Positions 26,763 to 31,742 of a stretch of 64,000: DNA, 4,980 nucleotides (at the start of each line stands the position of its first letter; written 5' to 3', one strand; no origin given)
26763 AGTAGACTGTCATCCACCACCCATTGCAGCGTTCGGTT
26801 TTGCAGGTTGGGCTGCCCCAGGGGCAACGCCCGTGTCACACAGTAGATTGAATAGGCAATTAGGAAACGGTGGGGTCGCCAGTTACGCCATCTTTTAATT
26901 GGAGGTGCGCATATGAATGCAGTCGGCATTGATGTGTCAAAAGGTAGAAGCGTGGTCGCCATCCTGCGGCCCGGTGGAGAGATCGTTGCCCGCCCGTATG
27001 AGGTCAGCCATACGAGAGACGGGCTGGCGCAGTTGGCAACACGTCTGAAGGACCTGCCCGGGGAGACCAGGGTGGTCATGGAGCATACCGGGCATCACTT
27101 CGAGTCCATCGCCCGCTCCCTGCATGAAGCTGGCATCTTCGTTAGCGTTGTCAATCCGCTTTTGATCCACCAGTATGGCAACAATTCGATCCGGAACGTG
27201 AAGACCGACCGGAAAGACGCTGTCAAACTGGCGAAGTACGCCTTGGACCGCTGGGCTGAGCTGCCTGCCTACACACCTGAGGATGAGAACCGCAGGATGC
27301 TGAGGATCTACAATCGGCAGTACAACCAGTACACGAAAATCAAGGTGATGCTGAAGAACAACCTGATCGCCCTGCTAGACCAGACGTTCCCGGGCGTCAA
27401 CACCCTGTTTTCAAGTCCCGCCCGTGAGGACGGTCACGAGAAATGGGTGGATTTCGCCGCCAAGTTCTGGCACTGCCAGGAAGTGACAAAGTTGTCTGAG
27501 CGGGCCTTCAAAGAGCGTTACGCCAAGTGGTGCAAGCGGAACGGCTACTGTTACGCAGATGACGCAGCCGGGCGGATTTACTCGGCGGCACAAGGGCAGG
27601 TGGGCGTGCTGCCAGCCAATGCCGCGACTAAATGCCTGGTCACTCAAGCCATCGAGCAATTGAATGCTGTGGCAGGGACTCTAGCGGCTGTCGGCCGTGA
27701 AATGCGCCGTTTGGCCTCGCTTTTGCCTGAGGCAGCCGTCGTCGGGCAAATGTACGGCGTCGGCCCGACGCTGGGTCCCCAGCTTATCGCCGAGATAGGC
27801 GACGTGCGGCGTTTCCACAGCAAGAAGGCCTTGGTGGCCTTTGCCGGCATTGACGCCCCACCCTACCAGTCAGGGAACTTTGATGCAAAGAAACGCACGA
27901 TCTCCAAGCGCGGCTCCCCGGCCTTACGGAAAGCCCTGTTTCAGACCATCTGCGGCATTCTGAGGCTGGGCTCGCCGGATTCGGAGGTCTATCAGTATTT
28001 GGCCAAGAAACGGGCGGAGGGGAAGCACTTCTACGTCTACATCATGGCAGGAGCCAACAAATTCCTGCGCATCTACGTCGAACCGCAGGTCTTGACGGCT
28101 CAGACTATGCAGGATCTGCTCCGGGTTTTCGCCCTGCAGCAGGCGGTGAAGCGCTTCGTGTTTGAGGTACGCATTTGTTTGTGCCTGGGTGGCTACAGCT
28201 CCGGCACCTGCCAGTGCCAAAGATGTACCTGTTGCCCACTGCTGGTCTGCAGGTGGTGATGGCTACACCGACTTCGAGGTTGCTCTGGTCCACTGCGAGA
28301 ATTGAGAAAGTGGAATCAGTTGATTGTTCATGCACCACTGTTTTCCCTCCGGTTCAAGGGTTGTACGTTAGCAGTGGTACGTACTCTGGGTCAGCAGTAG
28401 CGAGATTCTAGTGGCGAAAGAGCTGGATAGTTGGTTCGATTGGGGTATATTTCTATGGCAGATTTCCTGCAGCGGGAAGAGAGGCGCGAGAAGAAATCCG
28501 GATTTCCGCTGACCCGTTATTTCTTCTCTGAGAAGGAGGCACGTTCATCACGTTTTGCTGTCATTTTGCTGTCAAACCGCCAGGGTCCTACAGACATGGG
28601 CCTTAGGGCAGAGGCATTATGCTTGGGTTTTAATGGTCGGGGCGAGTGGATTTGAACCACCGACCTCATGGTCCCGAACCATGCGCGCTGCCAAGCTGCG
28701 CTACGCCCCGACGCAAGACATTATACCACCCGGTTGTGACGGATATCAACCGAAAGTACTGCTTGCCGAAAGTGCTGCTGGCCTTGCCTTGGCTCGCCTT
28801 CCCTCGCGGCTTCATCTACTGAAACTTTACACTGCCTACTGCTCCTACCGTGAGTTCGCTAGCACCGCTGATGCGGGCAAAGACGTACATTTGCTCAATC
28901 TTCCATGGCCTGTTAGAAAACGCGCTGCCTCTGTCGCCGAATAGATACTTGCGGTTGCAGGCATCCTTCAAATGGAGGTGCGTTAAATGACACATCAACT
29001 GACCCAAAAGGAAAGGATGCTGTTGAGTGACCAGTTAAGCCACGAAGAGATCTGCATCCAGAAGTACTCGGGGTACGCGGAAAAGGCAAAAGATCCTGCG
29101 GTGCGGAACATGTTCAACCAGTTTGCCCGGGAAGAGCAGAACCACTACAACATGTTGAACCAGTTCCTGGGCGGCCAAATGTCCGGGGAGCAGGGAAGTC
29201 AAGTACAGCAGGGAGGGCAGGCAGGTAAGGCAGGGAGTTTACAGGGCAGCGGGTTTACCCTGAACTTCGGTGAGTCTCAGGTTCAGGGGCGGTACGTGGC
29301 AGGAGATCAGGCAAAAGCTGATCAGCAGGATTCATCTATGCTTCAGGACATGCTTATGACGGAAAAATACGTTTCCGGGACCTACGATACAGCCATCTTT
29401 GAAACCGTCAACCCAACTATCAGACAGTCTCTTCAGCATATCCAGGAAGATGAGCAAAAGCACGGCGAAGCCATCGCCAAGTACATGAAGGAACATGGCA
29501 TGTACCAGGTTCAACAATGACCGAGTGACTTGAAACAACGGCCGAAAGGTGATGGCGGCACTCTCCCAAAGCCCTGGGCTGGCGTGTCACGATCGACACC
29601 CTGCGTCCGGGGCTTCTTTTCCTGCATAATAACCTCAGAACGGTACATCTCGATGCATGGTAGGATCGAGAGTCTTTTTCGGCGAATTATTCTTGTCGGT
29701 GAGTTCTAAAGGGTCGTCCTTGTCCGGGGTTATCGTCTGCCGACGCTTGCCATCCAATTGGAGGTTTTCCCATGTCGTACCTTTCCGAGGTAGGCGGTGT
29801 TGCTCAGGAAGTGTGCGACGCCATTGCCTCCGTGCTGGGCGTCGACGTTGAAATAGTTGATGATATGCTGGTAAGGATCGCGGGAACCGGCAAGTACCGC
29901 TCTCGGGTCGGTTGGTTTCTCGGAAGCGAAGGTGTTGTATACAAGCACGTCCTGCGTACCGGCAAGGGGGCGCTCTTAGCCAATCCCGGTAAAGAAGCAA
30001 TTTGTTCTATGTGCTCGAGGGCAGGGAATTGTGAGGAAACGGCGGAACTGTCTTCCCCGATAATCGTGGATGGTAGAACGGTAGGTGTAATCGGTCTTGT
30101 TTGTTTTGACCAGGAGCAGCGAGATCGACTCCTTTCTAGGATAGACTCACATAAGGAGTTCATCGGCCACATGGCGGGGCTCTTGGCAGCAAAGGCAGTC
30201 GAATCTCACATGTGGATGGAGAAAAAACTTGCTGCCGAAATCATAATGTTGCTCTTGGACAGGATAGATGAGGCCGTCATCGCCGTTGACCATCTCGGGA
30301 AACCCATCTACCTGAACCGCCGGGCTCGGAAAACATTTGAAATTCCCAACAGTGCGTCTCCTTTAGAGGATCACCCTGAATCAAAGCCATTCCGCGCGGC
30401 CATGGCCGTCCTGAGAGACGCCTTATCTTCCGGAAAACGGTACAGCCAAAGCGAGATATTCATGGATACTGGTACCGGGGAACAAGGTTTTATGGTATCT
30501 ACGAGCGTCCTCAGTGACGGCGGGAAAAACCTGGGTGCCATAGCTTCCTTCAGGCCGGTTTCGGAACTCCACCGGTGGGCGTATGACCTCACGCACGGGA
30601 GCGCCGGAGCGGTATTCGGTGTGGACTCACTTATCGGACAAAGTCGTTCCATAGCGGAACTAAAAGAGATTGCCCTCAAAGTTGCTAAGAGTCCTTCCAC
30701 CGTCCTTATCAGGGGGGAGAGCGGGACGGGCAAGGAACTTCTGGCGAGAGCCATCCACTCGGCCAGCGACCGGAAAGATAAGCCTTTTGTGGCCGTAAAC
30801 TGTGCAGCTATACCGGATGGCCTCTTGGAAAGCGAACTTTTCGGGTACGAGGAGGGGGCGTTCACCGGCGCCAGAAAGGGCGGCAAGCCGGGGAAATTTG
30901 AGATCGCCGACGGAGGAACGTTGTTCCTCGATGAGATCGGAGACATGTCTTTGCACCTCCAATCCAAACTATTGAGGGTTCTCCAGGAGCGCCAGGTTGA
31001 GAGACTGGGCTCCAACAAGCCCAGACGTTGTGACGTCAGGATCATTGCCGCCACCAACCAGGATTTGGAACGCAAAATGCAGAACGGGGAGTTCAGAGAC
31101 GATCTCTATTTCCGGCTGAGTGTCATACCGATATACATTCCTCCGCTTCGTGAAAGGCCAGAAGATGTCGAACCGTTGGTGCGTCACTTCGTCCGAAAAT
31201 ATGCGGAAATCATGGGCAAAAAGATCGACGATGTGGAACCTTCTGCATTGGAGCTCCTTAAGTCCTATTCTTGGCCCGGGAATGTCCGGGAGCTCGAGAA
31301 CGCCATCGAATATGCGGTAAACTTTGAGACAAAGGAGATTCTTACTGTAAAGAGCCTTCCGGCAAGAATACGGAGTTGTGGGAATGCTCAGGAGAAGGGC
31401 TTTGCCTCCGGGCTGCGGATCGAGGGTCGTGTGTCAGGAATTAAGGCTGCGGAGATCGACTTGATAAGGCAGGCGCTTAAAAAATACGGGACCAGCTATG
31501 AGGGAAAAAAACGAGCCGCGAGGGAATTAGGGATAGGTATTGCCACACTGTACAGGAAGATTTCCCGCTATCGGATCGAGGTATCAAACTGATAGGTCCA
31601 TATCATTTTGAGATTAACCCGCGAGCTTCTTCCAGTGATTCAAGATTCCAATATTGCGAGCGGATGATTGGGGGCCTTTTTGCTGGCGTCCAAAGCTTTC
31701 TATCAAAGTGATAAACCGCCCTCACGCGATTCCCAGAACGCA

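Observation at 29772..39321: Sigma-54-activated cluster: YgeY-like hydrolase, two fold-type-II PLP enzymes, a D-aminoacylase, and a DUF997 protein with an SSS symporter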

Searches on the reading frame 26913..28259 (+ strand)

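Call 30: search_protein_families(library=pfam, proteins=[window:26913-28259:+], max_evalue=0.00001)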
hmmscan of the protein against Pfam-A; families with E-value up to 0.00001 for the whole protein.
window:26913-28259:+ (448 aa): 2 families
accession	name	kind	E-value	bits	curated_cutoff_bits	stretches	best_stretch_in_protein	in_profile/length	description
PF01548.23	DEDD_Tnp_IS110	-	1.9e-33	115.9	29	1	4-160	1-155/155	Transposase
PF02371.22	Transposase_20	-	6.1e-19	68.6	21.3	1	277-351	4-77/87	Transposase IS116/IS110/IS902 family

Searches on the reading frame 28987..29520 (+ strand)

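Call 30: search_protein_families(library=pfam, proteins=[window:28987-29520:+], max_evalue=0.00001)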
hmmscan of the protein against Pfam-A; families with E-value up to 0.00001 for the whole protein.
window:28987-29520:+ (177 aa): 5 families
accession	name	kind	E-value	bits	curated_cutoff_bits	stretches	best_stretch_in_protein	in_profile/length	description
PF07875.18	Coat_F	-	4.9e-27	94.4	25.7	1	114-176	1-63/63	Coat F domain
PF02915.23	Rubrerythrin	-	3.6e-10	40.8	22.8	1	16-67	6-59/137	Rubrerythrin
PF09537.16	DUF2383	-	3.2e-09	37.4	30.8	0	24-61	17-54/111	Domain of unknown function (DUF2383)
PF13668.12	Ferritin_2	-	6.1e-06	26.9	24.7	0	30-65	32-68/138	Ferritin-like domain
PF00210.30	Ferritin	-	7.8e-06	26.3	24.5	0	25-62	100-137/142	Ferritin-like domain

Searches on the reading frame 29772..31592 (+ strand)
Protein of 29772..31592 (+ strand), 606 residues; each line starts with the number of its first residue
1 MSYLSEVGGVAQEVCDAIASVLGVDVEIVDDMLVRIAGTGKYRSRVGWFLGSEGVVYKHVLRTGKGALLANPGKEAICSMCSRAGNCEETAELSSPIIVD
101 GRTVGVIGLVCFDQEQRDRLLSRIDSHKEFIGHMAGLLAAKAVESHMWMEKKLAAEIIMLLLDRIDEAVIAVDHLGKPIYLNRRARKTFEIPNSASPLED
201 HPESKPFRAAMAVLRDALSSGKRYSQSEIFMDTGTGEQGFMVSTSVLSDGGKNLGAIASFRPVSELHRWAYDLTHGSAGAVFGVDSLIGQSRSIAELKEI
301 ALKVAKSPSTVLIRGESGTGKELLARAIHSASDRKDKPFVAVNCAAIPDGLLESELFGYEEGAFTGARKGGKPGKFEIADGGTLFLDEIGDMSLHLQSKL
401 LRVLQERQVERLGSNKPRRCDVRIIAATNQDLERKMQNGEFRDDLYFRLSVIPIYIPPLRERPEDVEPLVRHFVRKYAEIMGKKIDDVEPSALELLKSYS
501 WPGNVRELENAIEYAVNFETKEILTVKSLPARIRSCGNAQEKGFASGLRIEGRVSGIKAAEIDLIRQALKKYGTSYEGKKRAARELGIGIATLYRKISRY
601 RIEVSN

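Call 3: search_protein_families(library=pfam, proteins=[window:29772-31592:+])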
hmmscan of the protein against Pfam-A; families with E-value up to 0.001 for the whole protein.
window:29772-31592:+ (606 aa): 11 families
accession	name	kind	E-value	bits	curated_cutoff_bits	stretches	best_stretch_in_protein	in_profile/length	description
PF00158.32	Sigma54_activat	-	2e-73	246.1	20.2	1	287-454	1-167/168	Sigma-54 interaction domain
PF25601.1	AAA_lid_14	-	5.9e-26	90.6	27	1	460-540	1-81/87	AAA+ ATPase lid domain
PF14532.12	Sigma54_activ_2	-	6.4e-24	85.2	25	1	288-459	1-138/138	Sigma-54 interaction domain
PF07728.20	AAA_5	-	1.3e-06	28.8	22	1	311-431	2-124/139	AAA domain (dynein-related subfamily)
PF02954.25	HTH_8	-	4e-06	26.9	22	1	563-600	8-42/42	Bacterial regulatory protein, Fis family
PF13185.12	GAF_2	-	3.9e-05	24.3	28.6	1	10-117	7-121/136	GAF domain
PF01078.27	Mg_chelatase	-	5.4e-05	23.1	20.3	0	363-429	89-157/207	Magnesium chelatase, subunit ChlI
PF00004.35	AAA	-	0.00035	21.5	21.2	1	311-430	1-110/131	ATPase family associated with various cellular activities (AAA)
PF01590.32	GAF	-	0.00063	20.7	22.4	0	10-137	5-128/133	GAF domain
PF13191.12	AAA_16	-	0.00084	20.3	32.6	0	287-347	2-63/167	AAA ATPase domain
PF07724.20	AAA_2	-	0.00097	19.6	27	0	309-439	4-134/166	AAA domain (Cdc48 subfamily)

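Call 4: search_protein_families(library=ncbifam, proteins=[window:29772-31592:+])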
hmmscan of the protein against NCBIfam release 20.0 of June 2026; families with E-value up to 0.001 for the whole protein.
window:29772-31592:+ (606 aa): 32 families (the best 25 are shown)
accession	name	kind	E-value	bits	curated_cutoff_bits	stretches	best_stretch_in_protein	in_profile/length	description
NF041552.1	TF_PrdR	equivalog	2.8e-119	399.1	795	1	133-600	111-576/577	sigma-54 dependent transcriptional regulator PrdR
TIGR01817.1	nifA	equivalog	4.3e-105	352.5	528.85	1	285-535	196-444/534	nif-specific transcriptional activator NifA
NF008469.0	PRK11361.1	equivalog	1.5e-100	337.1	714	1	281-603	139-457/461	acetoacetate metabolism transcriptional regulator AtoC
TIGR02329.1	propionate_PrpR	equivalog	2.7e-98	329.9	499.2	1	282-597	209-524/526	propionate catabolism operon regulatory protein PrpR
NF003451.0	PRK05022.1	equivalog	4.8e-96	322.5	476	1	285-602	190-510/512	nitric oxide reductase transcriptional regulator NorR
TIGR02915.1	PEP_resp_reg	equivalog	2.7e-95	319.9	502.6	1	284-602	138-444/445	PEP-CTERM-box response regulator transcription factor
TIGR01818.1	ntrC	equivalog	2.8e-95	319.8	558.6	1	286-597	135-460/463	nitrogen regulation protein NR(I)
NF050807.1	TransRegFlbDCaul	equivalog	2.1e-92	310.4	750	1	286-601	119-439/454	sigma-54-dependent transcriptional regulator FlbD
NF011958.0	PRK15429.1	equivalog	2.3e-92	310.7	830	1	286-604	380-688/692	formate hydrogenlyase transcriptional activator FlhA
NF011953.0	PRK15424.1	equivalog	4.5e-90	302.8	703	1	284-599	218-533/538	propionate catabolism operon regulatory protein PrpR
NF038308.1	RNA_repair_RtcR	equivalog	6.4e-89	299.2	650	1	284-565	179-471/530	RNA repair transcriptional activator RtcR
NF007689.0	PRK10365.1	equivalog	1.6e-88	297.4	760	1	286-599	140-441/441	sigma-54-dependent response regulator transcription factor ZraR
NF041906.1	V4R_TF_MobR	exception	2.7e-82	277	999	1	282-597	229-541/544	phenol degradation transcriptional regulator MobR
NF041946.1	LuxO_transreg_Vib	equivalog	1.8e-80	271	800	1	286-600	134-460/463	quorum-sensing sigma-54 dependent transcriptional regulator LuxO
NF008485.2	PRK11388.1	equivalog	6.8e-80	269.1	551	1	94-605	154-640/643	dihydroxyacetone kinase operon transcriptional regulator DhaR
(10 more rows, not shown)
